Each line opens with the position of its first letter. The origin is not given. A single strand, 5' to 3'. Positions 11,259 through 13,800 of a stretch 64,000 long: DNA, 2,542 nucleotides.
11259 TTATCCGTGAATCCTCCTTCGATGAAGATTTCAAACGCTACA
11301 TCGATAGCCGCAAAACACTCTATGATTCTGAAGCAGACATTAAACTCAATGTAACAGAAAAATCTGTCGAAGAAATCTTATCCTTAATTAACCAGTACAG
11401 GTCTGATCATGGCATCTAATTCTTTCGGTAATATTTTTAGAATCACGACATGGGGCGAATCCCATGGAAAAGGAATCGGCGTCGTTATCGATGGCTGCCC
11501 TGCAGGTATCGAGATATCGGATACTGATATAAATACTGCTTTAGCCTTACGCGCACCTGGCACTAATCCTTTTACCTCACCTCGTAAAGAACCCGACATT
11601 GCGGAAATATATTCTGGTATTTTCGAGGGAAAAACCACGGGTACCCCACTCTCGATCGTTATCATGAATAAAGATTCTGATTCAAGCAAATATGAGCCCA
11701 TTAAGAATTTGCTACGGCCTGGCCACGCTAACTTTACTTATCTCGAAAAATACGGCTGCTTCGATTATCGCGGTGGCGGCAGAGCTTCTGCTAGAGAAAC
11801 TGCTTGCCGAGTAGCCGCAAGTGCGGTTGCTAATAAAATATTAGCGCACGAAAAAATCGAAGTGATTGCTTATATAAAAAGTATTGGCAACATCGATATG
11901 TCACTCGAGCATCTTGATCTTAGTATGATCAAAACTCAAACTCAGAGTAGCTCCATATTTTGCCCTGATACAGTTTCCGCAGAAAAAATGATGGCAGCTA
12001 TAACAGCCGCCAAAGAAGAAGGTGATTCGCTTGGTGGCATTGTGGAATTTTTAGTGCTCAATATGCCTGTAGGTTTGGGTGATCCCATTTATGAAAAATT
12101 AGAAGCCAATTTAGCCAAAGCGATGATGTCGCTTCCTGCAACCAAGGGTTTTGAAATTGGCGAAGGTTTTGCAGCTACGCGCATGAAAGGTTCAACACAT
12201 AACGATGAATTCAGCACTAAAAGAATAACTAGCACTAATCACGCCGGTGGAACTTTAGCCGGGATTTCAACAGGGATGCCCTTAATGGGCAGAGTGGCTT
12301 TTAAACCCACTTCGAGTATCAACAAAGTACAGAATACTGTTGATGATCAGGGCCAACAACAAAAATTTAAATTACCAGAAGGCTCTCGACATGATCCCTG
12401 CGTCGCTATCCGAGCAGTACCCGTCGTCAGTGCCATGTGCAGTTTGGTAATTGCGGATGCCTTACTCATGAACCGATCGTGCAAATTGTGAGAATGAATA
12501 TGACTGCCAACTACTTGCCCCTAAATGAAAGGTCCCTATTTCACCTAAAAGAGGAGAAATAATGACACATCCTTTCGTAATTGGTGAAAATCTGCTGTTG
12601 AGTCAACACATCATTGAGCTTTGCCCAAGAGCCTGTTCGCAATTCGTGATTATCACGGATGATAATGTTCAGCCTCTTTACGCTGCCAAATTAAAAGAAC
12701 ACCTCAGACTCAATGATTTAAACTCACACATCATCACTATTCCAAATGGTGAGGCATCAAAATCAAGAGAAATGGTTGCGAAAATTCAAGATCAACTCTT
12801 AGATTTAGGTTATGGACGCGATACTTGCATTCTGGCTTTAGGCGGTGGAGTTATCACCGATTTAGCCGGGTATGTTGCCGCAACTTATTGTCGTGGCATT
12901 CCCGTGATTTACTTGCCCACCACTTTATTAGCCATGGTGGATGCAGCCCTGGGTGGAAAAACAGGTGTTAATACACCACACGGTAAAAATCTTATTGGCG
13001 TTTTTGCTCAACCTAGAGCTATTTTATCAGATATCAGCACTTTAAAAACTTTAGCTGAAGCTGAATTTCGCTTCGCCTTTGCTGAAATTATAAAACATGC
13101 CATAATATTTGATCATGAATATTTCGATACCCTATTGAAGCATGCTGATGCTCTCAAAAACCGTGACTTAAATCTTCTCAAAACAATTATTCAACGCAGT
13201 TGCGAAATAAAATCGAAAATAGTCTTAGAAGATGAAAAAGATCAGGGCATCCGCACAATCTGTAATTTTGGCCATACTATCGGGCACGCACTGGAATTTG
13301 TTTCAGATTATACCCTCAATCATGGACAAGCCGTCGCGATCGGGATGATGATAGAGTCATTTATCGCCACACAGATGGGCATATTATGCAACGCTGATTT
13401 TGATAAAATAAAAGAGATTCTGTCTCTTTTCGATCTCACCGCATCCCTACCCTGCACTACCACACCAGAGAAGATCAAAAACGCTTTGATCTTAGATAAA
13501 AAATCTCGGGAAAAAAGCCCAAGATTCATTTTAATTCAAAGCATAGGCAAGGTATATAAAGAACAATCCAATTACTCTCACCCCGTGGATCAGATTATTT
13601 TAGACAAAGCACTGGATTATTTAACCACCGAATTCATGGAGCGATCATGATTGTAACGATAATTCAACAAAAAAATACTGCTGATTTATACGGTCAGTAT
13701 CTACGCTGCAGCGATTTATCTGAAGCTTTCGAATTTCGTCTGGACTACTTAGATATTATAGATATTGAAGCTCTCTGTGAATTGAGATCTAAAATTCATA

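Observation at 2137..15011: TrpR-headed 12.9-kb trp-aro supraoperon: complete chorismate and tryptophan pathways in 11 translationally coupled genes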

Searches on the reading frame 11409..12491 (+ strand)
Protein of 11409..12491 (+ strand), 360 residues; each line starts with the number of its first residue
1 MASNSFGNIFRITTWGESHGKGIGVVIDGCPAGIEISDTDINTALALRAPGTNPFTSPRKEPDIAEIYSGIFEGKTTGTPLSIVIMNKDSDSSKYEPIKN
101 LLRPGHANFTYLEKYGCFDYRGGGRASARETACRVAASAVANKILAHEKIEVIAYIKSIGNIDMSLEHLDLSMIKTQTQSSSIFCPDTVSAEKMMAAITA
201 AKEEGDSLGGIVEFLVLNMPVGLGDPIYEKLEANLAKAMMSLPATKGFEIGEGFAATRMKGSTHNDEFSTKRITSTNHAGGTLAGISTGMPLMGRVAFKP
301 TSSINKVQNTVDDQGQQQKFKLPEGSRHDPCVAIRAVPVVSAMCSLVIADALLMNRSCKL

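Call 3: search_protein_families(library=pfam, proteins=[window:11409-12491:+])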
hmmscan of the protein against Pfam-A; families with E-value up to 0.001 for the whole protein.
window:11409-12491:+ (360 aa): 1 family
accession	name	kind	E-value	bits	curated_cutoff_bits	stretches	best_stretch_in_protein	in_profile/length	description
PF01264.26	Chorismate_synt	-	2.7e-132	440.9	27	1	10-353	1-327/327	Chorismate synthase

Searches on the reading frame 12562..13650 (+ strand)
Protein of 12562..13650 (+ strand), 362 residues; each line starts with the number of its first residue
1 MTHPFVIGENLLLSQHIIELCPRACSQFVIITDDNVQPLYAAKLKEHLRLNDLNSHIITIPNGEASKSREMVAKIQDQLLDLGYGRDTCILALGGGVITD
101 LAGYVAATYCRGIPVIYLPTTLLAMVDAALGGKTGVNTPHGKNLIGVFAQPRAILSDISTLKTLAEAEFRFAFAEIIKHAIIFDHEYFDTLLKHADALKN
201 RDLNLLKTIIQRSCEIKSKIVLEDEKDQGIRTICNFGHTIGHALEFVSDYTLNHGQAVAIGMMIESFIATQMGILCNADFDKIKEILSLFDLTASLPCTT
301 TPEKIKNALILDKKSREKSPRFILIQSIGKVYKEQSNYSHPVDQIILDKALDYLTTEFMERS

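Call 4: search_protein_families(library=pfam, proteins=[window:12562-13650:+])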
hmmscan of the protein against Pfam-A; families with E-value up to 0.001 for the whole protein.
window:12562-13650:+ (362 aa): 4 families
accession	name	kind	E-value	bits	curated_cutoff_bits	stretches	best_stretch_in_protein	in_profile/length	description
PF01761.26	DHQ_synthase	-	2.2e-44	150.2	24.2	1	58-170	2-114/115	3-dehydroquinate synthase N-terminal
PF24621.2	DHQS_C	-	9.3e-41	139.6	27.6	1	173-315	2-144/144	3-dehydroquinate synthase C-terminal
PF13685.12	Fe-ADH_2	-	1.9e-07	31.7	28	1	24-122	18-108/149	Iron-containing alcohol dehydrogenase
PF00465.25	Fe-ADH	-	7.6e-06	26.1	31.3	1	16-121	13-130/168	Iron-containing alcohol dehydrogenase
